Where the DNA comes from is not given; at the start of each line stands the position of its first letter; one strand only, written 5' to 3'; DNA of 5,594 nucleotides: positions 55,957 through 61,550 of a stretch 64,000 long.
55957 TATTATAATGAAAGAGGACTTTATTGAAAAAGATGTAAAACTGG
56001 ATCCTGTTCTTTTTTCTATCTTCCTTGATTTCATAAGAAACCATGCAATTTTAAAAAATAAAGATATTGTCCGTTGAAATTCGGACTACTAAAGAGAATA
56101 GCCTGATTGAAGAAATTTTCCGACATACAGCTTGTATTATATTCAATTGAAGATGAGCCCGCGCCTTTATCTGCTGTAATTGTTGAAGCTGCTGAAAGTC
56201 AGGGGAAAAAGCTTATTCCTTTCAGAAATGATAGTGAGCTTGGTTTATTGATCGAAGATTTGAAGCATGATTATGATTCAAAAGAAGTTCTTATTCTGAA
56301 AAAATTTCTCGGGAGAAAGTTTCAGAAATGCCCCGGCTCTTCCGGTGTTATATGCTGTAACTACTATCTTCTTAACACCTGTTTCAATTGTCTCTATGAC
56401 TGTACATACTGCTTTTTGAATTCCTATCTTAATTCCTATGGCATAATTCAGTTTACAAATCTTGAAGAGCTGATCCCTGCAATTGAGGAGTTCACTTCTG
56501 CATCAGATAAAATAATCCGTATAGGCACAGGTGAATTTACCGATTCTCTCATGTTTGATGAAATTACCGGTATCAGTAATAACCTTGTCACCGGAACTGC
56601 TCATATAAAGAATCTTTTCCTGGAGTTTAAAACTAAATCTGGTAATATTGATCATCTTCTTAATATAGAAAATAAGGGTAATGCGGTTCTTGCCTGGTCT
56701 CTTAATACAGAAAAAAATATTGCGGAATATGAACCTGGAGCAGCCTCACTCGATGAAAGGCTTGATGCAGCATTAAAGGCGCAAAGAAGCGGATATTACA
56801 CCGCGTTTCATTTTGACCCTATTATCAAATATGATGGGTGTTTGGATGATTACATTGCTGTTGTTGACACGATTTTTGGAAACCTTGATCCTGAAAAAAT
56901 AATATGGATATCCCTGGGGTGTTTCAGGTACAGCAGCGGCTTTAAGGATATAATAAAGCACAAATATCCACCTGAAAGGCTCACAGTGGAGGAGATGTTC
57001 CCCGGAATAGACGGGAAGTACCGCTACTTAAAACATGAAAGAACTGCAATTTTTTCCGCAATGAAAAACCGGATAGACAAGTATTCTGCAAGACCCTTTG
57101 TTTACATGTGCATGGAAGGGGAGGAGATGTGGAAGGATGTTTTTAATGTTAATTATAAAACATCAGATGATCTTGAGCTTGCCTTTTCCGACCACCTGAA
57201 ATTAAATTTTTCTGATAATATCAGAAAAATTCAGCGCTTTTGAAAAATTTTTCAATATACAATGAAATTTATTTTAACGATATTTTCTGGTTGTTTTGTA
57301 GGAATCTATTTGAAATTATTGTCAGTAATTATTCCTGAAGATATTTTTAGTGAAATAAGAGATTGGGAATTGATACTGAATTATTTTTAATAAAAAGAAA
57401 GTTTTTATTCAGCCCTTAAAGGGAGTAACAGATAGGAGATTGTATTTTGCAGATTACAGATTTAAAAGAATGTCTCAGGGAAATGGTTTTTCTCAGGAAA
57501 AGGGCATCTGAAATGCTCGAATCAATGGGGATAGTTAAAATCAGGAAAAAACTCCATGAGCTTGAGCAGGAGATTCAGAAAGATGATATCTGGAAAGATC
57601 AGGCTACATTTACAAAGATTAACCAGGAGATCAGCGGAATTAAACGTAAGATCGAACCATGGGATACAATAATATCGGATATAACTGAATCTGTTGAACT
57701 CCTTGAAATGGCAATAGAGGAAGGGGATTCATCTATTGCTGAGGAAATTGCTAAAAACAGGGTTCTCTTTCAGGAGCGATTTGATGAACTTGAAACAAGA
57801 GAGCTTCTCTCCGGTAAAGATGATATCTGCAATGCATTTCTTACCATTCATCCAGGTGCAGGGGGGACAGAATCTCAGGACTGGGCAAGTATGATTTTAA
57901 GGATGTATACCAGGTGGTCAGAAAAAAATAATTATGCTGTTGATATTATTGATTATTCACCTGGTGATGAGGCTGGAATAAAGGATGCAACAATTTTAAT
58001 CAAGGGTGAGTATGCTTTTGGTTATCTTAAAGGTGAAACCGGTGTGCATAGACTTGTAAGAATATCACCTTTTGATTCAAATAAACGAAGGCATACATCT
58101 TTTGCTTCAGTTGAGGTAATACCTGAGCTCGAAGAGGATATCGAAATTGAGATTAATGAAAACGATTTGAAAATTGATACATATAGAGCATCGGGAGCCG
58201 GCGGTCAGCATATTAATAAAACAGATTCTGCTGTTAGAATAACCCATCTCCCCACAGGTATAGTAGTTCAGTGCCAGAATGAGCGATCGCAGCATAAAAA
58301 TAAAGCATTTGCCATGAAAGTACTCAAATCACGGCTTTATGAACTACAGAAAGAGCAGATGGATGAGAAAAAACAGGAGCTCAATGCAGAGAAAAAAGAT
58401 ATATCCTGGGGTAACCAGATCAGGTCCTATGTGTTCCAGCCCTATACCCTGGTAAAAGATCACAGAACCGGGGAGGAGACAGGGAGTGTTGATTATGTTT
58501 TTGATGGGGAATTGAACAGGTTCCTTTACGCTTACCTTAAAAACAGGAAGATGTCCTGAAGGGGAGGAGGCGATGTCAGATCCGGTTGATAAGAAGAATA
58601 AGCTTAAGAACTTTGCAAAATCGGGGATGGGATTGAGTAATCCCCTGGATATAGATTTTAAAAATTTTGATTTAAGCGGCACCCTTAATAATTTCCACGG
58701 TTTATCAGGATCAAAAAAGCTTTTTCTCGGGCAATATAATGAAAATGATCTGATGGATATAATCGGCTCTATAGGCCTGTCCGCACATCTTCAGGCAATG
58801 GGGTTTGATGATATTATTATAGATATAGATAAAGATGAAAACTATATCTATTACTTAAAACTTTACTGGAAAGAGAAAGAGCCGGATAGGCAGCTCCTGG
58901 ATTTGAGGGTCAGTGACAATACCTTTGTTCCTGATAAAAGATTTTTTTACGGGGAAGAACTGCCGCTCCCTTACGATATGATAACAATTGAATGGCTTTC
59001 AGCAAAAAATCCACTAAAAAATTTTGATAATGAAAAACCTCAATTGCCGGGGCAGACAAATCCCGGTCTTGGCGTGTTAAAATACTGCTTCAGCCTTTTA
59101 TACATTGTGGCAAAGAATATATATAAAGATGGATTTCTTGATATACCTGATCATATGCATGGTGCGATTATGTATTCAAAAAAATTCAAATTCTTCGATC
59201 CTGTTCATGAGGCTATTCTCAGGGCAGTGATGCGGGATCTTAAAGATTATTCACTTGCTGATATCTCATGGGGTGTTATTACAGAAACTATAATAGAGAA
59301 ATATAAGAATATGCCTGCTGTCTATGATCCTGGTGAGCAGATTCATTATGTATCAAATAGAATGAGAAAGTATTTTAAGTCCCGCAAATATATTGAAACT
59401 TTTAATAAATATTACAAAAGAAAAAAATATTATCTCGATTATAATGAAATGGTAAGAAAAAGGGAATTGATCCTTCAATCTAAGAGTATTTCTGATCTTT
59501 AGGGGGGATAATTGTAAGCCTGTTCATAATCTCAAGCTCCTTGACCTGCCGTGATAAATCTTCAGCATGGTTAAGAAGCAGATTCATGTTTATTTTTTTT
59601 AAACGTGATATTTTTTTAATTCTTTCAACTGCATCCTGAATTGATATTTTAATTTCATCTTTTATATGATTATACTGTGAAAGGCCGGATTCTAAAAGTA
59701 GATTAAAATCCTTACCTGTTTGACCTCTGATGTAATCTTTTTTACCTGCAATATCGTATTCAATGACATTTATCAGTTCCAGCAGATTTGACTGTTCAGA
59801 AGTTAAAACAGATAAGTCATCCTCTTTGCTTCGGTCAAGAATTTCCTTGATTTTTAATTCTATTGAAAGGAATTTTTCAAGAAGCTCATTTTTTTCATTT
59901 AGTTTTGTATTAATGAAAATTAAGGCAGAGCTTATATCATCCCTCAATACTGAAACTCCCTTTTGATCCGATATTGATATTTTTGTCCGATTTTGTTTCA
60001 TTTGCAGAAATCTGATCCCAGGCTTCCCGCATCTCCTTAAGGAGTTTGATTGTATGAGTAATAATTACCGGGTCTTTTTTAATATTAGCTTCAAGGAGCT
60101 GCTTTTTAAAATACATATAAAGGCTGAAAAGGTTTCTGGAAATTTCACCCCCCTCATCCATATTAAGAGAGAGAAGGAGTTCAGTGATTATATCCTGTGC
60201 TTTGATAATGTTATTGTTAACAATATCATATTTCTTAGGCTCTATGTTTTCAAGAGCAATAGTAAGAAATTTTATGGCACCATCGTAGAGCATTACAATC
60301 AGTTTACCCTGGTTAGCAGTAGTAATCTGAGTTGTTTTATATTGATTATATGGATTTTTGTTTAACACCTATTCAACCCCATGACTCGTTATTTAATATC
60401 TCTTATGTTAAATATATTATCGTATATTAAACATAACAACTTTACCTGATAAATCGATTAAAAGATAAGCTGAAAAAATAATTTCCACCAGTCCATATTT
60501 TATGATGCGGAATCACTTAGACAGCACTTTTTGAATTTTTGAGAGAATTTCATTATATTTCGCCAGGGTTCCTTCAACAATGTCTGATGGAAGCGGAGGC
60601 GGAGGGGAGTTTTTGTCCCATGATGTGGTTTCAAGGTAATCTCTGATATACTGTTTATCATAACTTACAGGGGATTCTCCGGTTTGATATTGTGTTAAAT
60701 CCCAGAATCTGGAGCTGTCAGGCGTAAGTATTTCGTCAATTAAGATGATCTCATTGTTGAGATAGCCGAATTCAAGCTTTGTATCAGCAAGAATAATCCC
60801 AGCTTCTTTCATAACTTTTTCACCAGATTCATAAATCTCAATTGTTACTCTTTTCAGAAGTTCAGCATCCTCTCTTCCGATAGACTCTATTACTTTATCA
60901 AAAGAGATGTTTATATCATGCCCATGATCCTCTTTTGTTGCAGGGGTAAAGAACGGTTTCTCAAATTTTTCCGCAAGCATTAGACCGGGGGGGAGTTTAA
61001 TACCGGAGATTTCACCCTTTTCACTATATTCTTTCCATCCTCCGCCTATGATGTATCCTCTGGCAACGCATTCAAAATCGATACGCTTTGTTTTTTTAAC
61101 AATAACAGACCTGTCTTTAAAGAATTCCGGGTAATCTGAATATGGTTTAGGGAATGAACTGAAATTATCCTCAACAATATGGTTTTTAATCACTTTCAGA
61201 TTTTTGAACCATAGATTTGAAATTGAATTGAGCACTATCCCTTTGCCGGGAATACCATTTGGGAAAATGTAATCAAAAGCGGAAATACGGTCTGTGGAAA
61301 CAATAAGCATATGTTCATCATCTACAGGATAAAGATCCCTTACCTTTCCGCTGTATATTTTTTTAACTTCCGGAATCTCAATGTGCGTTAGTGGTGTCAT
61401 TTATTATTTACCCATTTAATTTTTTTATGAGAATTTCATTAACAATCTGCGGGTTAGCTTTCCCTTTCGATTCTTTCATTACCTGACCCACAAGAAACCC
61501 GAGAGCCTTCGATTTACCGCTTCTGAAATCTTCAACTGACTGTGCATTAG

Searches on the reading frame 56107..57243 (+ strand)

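Call 69: search_protein_families(library=ncbifam, proteins=[window:56107-57243:+], max_evalue=0.00001)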
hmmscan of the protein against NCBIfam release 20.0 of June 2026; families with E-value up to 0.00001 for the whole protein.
window:56107-57243:+ (378 aa): 2 families
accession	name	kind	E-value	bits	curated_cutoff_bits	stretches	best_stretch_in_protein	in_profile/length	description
TIGR04070.1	photo_TT_lyase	equivalog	4.1e-28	98.3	400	1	57-326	55-328/338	spore photoproduct lyase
TIGR03886.1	lyase_spl_fam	equivalog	1.4e-06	27.7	437.55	1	89-262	80-263/346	spore photoproduct lyase family protein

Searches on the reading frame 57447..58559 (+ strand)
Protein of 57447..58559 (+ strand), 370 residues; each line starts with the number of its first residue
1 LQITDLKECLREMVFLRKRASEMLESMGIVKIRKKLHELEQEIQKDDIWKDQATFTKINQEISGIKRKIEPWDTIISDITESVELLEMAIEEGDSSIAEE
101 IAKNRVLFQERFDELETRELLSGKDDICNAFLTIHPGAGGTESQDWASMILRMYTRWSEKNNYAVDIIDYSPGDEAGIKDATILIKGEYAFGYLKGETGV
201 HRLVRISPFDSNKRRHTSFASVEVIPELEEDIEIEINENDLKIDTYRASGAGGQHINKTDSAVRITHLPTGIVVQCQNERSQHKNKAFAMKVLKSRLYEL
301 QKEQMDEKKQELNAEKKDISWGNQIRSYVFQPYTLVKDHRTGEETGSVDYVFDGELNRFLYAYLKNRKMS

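Call 69: search_protein_families(library=ncbifam, proteins=[window:57447-58559:+], max_evalue=0.00001)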
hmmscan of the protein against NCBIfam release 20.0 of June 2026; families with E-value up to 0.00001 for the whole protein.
window:57447-58559:+ (370 aa): 5 families
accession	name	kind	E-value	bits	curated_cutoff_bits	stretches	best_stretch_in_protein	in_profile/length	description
TIGR00020.2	prfB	exception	3.7e-155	516.3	370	1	16-365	4-353/353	peptide chain release factor 2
NF001859.2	PRK00591.1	equivalog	3e-85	286.4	400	1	31-367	3-342/347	peptide chain release factor 1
TIGR00019.1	prfA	equivalog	8.2e-83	278.3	423.25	1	29-367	10-350/361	peptide chain release factor 1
TIGR03072.1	release_prfH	equivalog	8.7e-40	136.4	166.65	1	131-328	2-195/200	peptide chain release factor H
NF006718.0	PRK09256.1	equivalog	8.3e-13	48.2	100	1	233-266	9-42/140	alternative ribosome rescue aminoacyl-tRNA hydrolase ArfB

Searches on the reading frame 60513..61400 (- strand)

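Call 70: search_protein_families(library=ncbifam, proteins=[window:60513-61400:-], max_evalue=0.00001)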
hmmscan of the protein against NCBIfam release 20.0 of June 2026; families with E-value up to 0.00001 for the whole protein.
window:60513-61400:- (295 aa): 6 families
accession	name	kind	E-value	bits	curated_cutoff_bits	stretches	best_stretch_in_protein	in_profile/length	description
NF010568.0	PRK13961.1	equivalog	2.4e-114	381.6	251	1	4-291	5-293/297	phosphoribosylaminoimidazolesuccinocarboxamide synthase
TIGR00081.1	purC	equivalog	5.6e-71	239.2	189.9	1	13-291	6-271/279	phosphoribosylaminoimidazolesuccinocarboxamide synthase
NF009251.0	PRK12607.1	equivalog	2.6e-66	223.6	371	1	4-290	8-288/315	phosphoribosylaminoimidazolesuccinocarboxamide synthase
NF010567.0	PRK13960.1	equivalog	1.8e-31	109.2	581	1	26-256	51-293/367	phosphoribosylaminoimidazolesuccinocarboxamide synthase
TIGR02735.1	purC_vibrio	equivalog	3.5e-27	95.1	394.2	1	27-255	51-291/365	phosphoribosylaminoimidazolesuccinocarboxamide synthase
NF010564.0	PRK13959.1-1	subfamily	4.6e-27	94.9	459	1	14-262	3-251/294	phosphoribosylaminoimidazolesuccinocarboxamide synthase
